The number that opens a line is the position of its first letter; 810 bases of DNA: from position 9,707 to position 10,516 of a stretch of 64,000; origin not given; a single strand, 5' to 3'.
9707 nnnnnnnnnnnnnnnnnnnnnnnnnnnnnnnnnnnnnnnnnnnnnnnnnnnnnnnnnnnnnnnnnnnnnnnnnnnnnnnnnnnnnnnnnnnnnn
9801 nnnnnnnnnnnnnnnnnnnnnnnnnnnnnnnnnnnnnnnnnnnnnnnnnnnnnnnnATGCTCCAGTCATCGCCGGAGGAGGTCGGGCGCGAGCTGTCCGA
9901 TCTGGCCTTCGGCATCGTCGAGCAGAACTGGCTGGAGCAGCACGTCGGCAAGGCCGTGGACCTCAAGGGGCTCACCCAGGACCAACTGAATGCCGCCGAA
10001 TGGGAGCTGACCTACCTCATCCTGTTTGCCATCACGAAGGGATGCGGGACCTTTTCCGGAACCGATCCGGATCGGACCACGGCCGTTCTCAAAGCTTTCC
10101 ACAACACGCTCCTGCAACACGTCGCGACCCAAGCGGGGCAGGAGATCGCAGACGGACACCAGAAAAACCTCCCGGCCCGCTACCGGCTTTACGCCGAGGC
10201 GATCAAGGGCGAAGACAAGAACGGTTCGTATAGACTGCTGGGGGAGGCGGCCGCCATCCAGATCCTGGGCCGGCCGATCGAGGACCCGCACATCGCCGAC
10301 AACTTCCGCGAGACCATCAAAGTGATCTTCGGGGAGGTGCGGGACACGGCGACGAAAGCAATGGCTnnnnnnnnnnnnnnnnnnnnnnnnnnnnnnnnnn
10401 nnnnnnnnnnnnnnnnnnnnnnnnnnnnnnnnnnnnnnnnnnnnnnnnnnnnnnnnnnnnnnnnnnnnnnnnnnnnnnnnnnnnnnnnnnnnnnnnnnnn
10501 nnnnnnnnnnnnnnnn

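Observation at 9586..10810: Compact three-gene operon of proteins with no recognisable family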

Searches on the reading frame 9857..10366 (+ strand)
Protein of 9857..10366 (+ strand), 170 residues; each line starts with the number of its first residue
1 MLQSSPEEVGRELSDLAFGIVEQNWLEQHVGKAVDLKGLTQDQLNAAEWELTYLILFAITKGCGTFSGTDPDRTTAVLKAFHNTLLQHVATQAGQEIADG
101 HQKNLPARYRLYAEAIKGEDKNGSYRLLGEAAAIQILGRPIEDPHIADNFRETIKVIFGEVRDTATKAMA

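Call 3: search_protein_families(library=pfam, proteins=[window:9857-10366:+], max_evalue=1)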
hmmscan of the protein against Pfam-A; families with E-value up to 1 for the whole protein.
window:9857-10366:+ (170 aa): 1 family
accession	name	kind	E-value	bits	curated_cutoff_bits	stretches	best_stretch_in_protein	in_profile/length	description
PF23102.1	Zf-C2H2_ZNF451_2nd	-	0.22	11.9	30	1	88-106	19-35/39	Second Zinc fingers C2H2 type, ZNF451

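Call 4: search_protein_families(library=ncbifam, proteins=[window:9857-10366:+], max_evalue=1)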
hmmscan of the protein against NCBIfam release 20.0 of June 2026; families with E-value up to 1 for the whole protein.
window:9857-10366:+ (170 aa): 0 families

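Call 5: search_protein_families(library=padloc, proteins=[window:9857-10366:+], max_evalue=1)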
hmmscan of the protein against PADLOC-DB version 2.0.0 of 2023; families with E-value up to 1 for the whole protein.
window:9857-10366:+ (170 aa): 0 families

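Call 6: search_protein_families(library=phrogs, proteins=[window:9857-10366:+], max_evalue=1)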
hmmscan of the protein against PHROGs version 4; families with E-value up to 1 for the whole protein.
window:9857-10366:+ (170 aa): 1 family
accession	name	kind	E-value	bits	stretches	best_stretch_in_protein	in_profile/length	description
phrog_18415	-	unknown function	0.092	13.5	1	69-89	34-54/61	-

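Call 7: find_homologous_proteins(query=window:9857-10366:+, max_evalue=0.01)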
Query window:9857-10366:+ (170 aa): 114 proteins with E <= 0.01 among 235 candidates.
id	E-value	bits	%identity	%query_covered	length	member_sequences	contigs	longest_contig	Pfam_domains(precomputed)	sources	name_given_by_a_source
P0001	4.6e-98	344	92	100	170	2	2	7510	-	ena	-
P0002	3.3e-88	312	82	99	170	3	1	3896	-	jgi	jgi:hypothetical protein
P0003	7.1e-86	304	82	99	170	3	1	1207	-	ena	-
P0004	3.1e-83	295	79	99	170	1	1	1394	-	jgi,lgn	jgi:hypothetical protein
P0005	4.7e-83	295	79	100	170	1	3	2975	-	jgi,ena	-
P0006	1.5e-82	293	78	99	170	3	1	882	-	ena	-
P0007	9.1e-82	291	77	99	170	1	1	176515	-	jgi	jgi:hypothetical protein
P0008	1.2e-80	287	76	99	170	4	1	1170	-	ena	-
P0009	3.5e-78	279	75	99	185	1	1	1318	-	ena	-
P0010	1.1e-77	277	74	100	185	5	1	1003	-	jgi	-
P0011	1.3e-77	277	74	99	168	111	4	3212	-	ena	-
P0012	1.7e-77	277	73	64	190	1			-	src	-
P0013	2.0e-77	277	76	100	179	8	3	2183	-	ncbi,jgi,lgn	jgi:hypothetical protein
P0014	2.1e-77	277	74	100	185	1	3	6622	-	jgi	-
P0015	3.7e-77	276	75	99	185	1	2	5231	-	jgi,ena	-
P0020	2.7e-76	273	76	100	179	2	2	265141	-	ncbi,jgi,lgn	jgi:hypothetical protein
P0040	2.7e-72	260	69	99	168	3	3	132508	-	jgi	jgi:hypothetical protein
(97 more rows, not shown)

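Call 11: find_encoding_contigs(protein=P0020, flank=6000, max_places=3)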
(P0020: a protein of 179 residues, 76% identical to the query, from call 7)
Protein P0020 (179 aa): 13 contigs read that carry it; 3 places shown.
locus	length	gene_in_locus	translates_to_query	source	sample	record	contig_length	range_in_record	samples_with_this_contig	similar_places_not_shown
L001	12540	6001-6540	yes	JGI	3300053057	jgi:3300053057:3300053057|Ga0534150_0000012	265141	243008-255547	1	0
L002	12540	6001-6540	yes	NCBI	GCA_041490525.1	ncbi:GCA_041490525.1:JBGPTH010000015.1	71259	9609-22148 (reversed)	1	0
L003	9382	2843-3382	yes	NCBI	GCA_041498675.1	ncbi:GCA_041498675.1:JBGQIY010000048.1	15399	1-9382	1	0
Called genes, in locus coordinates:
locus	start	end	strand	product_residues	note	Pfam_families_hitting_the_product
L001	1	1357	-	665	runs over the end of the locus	PF12439:GDE_N, PF22422:MGH1-like_GH (faint), PF06202:GDE_C, PF17389:Bac_rhamnosid6H (weak)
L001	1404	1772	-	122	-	PF13442:Cytochrome_CBB3, PF00034:Cytochrom_C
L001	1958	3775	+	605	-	PF13185:GAF_2 (faint), PF13492:GAF_3 (faint), PF01590:GAF (weak), PF02518:HATPase_c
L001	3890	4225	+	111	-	-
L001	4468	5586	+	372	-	PF07690:MFS_1, PF13000:Acatn, PF07690:MFS_1 (weak)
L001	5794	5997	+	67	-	-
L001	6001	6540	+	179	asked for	-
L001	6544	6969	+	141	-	-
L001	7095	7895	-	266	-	PF03781:FGE-sulfatase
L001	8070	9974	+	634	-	PF09976:TPR_21 (faint), PF07719:TPR_2 (faint), PF13174:TPR_6 (faint), PF13428:TPR_14 (faint), PF13432:TPR_16 (weak), PF13433:Peripla_BP_5 (weak), PF13458:Peripla_BP_6, PF01094:ANF_receptor, +1 more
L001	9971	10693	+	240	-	PF02163:Peptidase_M50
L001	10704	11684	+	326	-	PF00579:tRNA-synt_1b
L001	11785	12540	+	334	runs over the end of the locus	PF00044:Gp_dh_N, PF02800:Gp_dh_C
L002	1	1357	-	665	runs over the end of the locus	PF12439:GDE_N, PF22422:MGH1-like_GH (faint), PF06202:GDE_C, PF17389:Bac_rhamnosid6H (weak)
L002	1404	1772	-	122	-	PF13442:Cytochrome_CBB3, PF00034:Cytochrom_C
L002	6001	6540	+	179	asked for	-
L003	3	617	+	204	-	?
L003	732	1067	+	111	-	-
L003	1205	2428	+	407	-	PF13000:Acatn, PF07690:MFS_1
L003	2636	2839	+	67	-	-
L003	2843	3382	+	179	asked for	-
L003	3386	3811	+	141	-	-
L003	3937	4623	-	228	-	PF03781:FGE-sulfatase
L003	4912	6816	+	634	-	PF09976:TPR_21 (faint), PF07719:TPR_2 (faint), PF13174:TPR_6 (faint), PF13428:TPR_14 (faint), PF13432:TPR_16 (weak), PF13433:Peripla_BP_5 (weak), PF13458:Peripla_BP_6, PF01094:ANF_receptor, +1 more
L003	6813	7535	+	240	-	PF02163:Peptidase_M50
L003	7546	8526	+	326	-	PF00579:tRNA-synt_1b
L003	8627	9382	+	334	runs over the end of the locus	PF00044:Gp_dh_N, PF02800:Gp_dh_C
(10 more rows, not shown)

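Call 12: find_encoding_contigs(protein=P0040, flank=6000, max_places=3)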
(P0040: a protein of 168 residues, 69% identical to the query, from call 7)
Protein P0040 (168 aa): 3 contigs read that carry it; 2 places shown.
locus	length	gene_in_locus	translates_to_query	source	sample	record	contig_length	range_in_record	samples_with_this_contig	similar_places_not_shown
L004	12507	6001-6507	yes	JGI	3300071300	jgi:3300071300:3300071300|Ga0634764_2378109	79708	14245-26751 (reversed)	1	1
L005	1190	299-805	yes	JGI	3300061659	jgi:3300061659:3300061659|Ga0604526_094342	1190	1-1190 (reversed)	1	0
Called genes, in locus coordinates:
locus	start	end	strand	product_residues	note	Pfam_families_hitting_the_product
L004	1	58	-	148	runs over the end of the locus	PF00692:dUTPase, PF22769:DCD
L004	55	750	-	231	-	PF06026:Rib_5-P_isom_A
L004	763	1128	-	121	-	PF00034:Cytochrom_C, PF13442:Cytochrome_CBB3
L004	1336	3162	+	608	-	PF13185:GAF_2 (faint), PF01590:GAF (weak), PF02518:HATPase_c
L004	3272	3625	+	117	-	-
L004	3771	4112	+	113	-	-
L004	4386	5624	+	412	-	PF13000:Acatn, PF07690:MFS_1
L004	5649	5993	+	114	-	-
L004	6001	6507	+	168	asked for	-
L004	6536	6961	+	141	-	-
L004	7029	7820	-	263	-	PF03781:FGE-sulfatase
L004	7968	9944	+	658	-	PF07719:TPR_2 (faint), PF13174:TPR_6 (weak), PF13424:TPR_12 (weak), PF13432:TPR_16 (weak), PF04348:LppC (weak), PF13433:Peripla_BP_5 (weak), PF13458:Peripla_BP_6, PF01094:ANF_receptor, +2 more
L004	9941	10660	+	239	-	PF02163:Peptidase_M50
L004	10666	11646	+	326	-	PF00579:tRNA-synt_1b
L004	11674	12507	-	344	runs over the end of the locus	PF13505:OMP_b-brl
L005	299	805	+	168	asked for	-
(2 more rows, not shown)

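Call 13: find_encoding_contigs(protein=P0007, flank=6000, max_places=2)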
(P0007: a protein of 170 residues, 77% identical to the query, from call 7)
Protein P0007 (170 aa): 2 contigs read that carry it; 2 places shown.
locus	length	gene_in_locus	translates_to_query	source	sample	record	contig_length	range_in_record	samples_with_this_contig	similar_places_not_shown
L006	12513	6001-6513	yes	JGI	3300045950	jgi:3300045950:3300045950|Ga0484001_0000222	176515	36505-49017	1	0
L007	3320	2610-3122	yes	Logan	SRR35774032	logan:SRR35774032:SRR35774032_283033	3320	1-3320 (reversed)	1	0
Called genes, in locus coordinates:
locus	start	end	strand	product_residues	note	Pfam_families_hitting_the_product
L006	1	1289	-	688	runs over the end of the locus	PF12439:GDE_N, PF06202:GDE_C, PF22422:MGH1-like_GH (weak)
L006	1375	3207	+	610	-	PF13185:GAF_2 (faint), PF13492:GAF_3 (faint), PF01590:GAF (weak), PF02518:HATPase_c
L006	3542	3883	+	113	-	-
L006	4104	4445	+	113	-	-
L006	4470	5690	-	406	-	PF07690:MFS_1, PF13000:Acatn, PF07690:MFS_1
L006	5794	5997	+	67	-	-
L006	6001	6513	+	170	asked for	-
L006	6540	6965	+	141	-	-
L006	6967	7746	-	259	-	PF03781:FGE-sulfatase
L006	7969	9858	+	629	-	PF09976:TPR_21, PF07719:TPR_2 (faint), PF13174:TPR_6 (faint), PF04348:LppC, PF14559:TPR_19 (weak), PF13433:Peripla_BP_5 (weak), PF13458:Peripla_BP_6, PF01094:ANF_receptor, +1 more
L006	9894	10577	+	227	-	PF02163:Peptidase_M50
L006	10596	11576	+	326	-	PF00579:tRNA-synt_1b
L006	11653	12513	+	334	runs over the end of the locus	PF00044:Gp_dh_N, PF02800:Gp_dh_C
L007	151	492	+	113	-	-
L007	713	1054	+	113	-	-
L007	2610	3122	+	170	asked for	-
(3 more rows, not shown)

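Call 18: search_solved_structures(query=A1, max_evalue=10)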
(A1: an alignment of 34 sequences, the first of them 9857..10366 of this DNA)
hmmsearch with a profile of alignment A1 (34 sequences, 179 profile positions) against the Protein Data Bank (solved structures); distinct sequences matched with E-value up to 10: 0.
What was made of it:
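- Closest known: Heme-oxygenase-like / TenA-like helical proteins. Different: There is no sequence hit (calls 3, 18).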

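Call 30: predict_structure(alignment_id=A1)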
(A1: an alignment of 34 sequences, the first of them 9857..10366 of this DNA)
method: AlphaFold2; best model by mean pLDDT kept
length: 170 residues; sequences in the alignment: 34
mean_pLDDT: 93.9   pTM: 0.90
mean pLDDT of the five models: 93.9, 93.9, 93.6, 92.7, 92.2
residues with pLDDT >= 90: 149; 70-90: 19; 50-70: 2; < 50: 0
segments of 3 or more residues with pLDDT < 50: none
pLDDT, mean of each block of 10 residues (from residue 1): 86 93 89 92 94 97 94 97 95 95 96 93 91 97 96 96 95
secondary structure, 60 per line:
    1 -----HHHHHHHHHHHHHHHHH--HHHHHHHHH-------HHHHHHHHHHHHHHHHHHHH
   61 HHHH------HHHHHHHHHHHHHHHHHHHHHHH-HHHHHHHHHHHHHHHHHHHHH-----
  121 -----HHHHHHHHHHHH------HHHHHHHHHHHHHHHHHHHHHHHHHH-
elements in order: H6-22 H25-33 H41-64 H71-93 H95-115 H126-137 H144-169
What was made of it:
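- Checked: B is all-helical: 7 helices, pLDDT 93.9 (call 30).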

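Call 33: fold_search(model_id=the predicted structure, library=pdb)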
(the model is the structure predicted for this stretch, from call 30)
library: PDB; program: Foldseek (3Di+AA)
matches with E <= 10: 265; with E <= 0.001: 0
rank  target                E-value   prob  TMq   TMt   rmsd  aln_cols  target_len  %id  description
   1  1il6                  4.0e-01  0.25  0.24  0.24  13.2       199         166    9  HUMAN INTERLEUKIN-6, NMR, MINIMIZED AVERAGE STRUCTURE (released 1998-02-04)
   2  4mec_D                7.2e-01  0.14  0.22  0.19  16.2       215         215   12  Crystal structure of RAT Heme oxygenase-1 in complex with ZN(II)-Protoporphyrin IX (released 2014-08-27)
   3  6nq7                  7.9e-01  0.15  0.25  0.22  17.6       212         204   13  Crystal structure of YetJ from Bacillus Subtilis crystallized in lipidic cubic phase (released 2019-04-17)
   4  1j2c                  7.9e-01  0.11  0.18  0.15  17.1       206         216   12  Crystal structure of rat heme oxygenase-1 in complex with biliverdin IXalpha-iron cluster (released 2003-09-02)
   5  1oyk_A                8.6e-01  0.09  0.18  0.15  17.6       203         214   15  Crystal Structures of the Ferric, Ferrous, and Ferrous-NO Forms of the Asp140Ala Mutant of Human Heme Oxygenase-1: Cat (released 2003-08-05)
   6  4gph_C                9.4e-01  0.14  0.22  0.19  16.8       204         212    9  Structure of HmuO, heme oxygenase from Corynebacterium diphtheriae, in complex with the putative reaction intermediate (released 2013-08-21)
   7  9l76_A                9.9e-01  0.13  0.21  0.11  12.3       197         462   17  Structures and mechanism of the nicotinamide nucleotide transhydrogenase from E. coli (released 2026-01-07)
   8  1dve                  1.2e+00  0.08  0.17  0.15  18.5       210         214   11  CRYSTAL STRUCTURE OF RAT HEME OXYGENASE-1 IN COMPLEX WITH HEME (released 2000-04-12)
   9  7dy3_A                1.3e+00  0.15  0.25  0.29  13.4       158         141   12  High resolution crystal structure of hemoglobin M Iwate. (released 2022-01-26)
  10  2qco                  1.3e+00  0.15  0.25  0.23  11.5       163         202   12  Crystal structure of the transcriptional regulator CmeR from Campylobacter jejuni (released 2008-04-15)
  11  1xk2_A                1.5e+00  0.08  0.18  0.16  17.0       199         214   15  NADPH- and Ascorbate-Supported Heme Oxygenase Reactions are Distinct. Regiospecificity of Heme Cleavage by the R183E M (released 2004-11-09)
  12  7nxz                  1.6e+00  0.13  0.22  0.23  14.3       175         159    8  Synthetic glycoform of Human Interleukin 6 (released 2021-04-07)
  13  4xh9_A                1.6e+00  0.10  0.22  0.13  18.3       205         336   12  CRYSTAL STRUCTURE OF HUMAN RHOA IN COMPLEX WITH DH/PH FRAGMENT OF THE GUANINE NUCLEOTIDE EXCHANGE FACTOR NET1 (released 2015-01-14)
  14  1ivj                  1.6e+00  0.07  0.18  0.15  16.4       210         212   12  Crystal Structure of Rat Hemeoxygenase-1 in Complex with Heme and Azide. (released 2002-12-11)
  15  1vhb_A                1.7e+00  0.11  0.19  0.23  13.1       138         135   17  BACTERIAL DIMERIC HEMOGLOBIN FROM VITREOSCILLA STERCORARIA (released 1998-02-25)
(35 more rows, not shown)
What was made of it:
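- On Heme-oxygenase-like fold (for B): The best heme oxygenase hit has E 0.72 and TM 0.22 (call 33).
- Closest known: Heme-oxygenase-like / TenA-like helical proteins. Same: Heme oxygenases and TenA recur among the top Foldseek hits (ranks 2, 4-6, 8, 11, 14, 17, 19 in call 33).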

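Call 40: search_protein_representatives(alignment_id=A1)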
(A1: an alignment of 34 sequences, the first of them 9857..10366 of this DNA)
Query: 34 sequences, 179 profile positions. Proteins with E-value up to 0.001 (for the whole library): 11; up to 1e-10: 9; up to 1e-30: 5. The best 11 are listed.
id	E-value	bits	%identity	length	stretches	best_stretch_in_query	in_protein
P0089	1.9e-91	321.0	-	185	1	1-178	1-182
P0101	6.2e-56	205.3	-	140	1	1-116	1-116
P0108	4.9e-47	176.3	-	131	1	1-97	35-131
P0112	6.0e-41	156.5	-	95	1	77-170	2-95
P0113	7.2e-34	133.4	-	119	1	16-112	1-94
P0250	1.9e-19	86.4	-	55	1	116-170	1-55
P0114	1.2e-16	77.3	-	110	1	1-49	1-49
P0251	1.0e-12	64.5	-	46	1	136-177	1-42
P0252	1.0e-10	58.0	-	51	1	1-32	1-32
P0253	5.7e-05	39.3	-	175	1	29-133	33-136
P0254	9.0e-05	38.6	-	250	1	31-117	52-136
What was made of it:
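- Canonical AmpG-bearing bacteria lack the trio (call 40).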

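Call 42: search_protein_families(library=pfam, proteins=[P0253, P0254], max_evalue=1)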
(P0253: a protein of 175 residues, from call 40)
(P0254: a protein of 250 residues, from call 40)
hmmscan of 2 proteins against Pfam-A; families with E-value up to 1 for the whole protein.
P0253 (175 aa): 1 family
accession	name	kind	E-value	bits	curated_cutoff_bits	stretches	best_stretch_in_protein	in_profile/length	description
PF12948.12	MSP7_C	-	0.15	13.3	27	1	65-123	52-109/125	MSP7-like protein C-terminal domain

P0254 (250 aa): 27 families (the best 25 are shown)
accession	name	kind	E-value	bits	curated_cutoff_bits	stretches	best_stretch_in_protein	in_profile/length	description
PF13248.11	Zn_ribbon_3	-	0.0014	18.5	27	1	233-245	1-13/26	zinc-ribbon domain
PF12773.13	DZR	-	0.012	16.2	27.3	1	212-246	14-36/45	Double zinc ribbon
PF22481.1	DUF6985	-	0.013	16.4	24.5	1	69-142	9-82/148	Domain of unknown function (DUF6985)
PF02892.21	zf-BED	-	0.019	15.4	20.6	0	204-222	10-28/44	BED zinc finger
PF23454.1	Zn_ribbon_Brz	-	0.021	15.8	27.9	0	209-231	4-26/58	Transcriptional regulator Brz zinc beta ribbon domain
PF18439.7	zf_UBZ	-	0.024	14.7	25.6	0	235-246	3-14/32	Ubiquitin-Binding Zinc Finger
PF06708.16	DUF1195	-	0.03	14.6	25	1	72-152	41-114/147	Protein of unknown function (DUF1195)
PF24460.1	DUF7575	-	0.04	13.7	28.5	0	233-242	2-11/28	Domain of unknown function (DUF7575)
PF24458.1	DUF7573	-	0.054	13.9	30.2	0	234-246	11-23/39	Domain of unknown function (DUF7573)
PF17774.7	YlmH_RBD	-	0.075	13.8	23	0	166-212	26-71/84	Putative RNA-binding domain in YlmH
PF02146.23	SIR2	-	0.091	13.1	24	1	208-245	105-142/180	Sir2 family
PF24463.1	DUF7577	-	0.1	12.7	28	0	210-218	2-10/27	Domain of unknown function (DUF7577)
PF07191.17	Zn_ribbon_6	-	0.11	13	25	1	209-245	15-40/67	Double zinc ribbon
PF09723.15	Zn_ribbon_8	-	0.14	12.6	34.4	1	213-242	8-34/41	Zinc ribbon domain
PF17848.7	Zn_ribbon_ACC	-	0.15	12.7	24.5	0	235-244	2-11/26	Acetyl-CoA carboxylase zinc finger domain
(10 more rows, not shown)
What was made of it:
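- Closest known: Pfam DUF6985. Same: The remote B relative P0254 matches DUF6985 over exactly the stretch homologous to B (residues 69-142; E 0.013, 16.4 bits; call 42).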

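Call 44: search_protein_families(library=pfam, alignment_id=A1, max_evalue=10)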
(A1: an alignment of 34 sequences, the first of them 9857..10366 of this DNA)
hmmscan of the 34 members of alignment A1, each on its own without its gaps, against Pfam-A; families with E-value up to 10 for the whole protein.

A. member 1, window:9857-10366:+ (170 aa): 1 family
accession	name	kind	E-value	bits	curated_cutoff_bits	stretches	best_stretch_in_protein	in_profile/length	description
PF23102.1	Zf-C2H2_ZNF451_2nd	-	0.22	11.9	30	1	88-106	19-35/39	Second Zinc fingers C2H2 type, ZNF451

B. families by the number of members that match (of 34 scanned): 7 families
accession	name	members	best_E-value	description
PF24845.1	DUF7721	3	0.11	Domain of unknown function (DUF7721)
PF09317.16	ACDH_C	2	0.053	Acyl-CoA dehydrogenase, C-terminal, bacterial type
PF10769.14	DUF2594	2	0.094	Protein of unknown function (DUF2594)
PF02769.27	AIRS_C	1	0.052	AIR synthase related protein, C-terminal domain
PF17478.7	VP4_helical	1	0.073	Rotavirus VP4 helical domain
PF21455.3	PylD_N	1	0.11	Pyrrolysine biosynthesis protein PylD, N-terminal domain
PF23102.1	Zf-C2H2_ZNF451_2nd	1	0.22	Second Zinc fingers C2H2 type, ZNF451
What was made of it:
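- On Pfam DUF6985 (for B): None of the 34 B members match (call 44).
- Closest known: Pfam DUF6985. Different: None of the 34 B members hits DUF6985 (call 44).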

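Call 45: find_encoding_contigs(protein=P0254, flank=5000, max_places=3)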
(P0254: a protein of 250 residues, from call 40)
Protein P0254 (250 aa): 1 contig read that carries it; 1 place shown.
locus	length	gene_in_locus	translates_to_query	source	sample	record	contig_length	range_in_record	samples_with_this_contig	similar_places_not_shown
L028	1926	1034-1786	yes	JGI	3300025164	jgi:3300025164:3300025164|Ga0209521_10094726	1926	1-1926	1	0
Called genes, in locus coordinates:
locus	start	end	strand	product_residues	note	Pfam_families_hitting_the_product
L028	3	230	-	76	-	?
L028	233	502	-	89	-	-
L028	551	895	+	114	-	-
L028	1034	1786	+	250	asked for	-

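Call 46: find_encoding_contigs(protein=P0253, flank=5000, max_places=3)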
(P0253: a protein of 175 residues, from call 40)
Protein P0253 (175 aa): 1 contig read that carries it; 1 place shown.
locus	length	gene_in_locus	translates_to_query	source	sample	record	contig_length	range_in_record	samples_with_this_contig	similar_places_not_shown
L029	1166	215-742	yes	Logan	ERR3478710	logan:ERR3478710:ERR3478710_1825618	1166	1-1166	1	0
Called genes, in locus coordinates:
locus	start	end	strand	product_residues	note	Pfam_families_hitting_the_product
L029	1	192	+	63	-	?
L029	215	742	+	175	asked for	-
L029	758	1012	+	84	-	-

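Call 59: search_dna_similar(query=P0254, collection=plasmids, mode=protein, max_evalue=10, max_rows=20)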
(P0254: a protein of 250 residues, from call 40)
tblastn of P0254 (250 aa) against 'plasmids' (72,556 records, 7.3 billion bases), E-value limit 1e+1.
No match.

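Call 60: search_dna_similar(query=P0253, collection=plasmids, mode=protein, max_evalue=10, max_rows=20)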
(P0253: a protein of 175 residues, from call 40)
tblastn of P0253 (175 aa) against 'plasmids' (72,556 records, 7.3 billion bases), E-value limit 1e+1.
Records with a match: 2; places in all: 2; records where one place covers at least 80% of the query: 0.
Best place of each record, by identity: <60% 2.
By first word of the organism name: Sulfitobacter 2.
By predicted mobility (MOB-suite, as given by PLSDB): non-mobilizable 1; mobilizable 1.
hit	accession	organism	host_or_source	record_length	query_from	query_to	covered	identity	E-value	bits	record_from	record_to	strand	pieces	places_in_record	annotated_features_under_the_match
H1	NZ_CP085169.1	Sulfitobacter sp. DSM 110093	cell culture,Sediment from the Channel ...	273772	10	54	26%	26.7%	8e+0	34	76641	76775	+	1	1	sugar phosphate isomerase/epimerase family protein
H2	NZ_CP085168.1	Sulfitobacter sp. DSM 110093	cell culture,Sediment from the Channel ...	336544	10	54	26%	26.7%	8e+0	34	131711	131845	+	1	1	sugar phosphate isomerase/epimerase family protein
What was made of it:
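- On Pfam DUF6985 (for B): No member sequences or Pfam HMMs could be retrieved. tblastn of P0253 and P0254 against plasmids found none (calls 59, 60).
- Tried and rejected: Annotated DUF6985 members: tblastn of P0253 and P0254 against plasmids failed to recover any (calls 59, 60).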
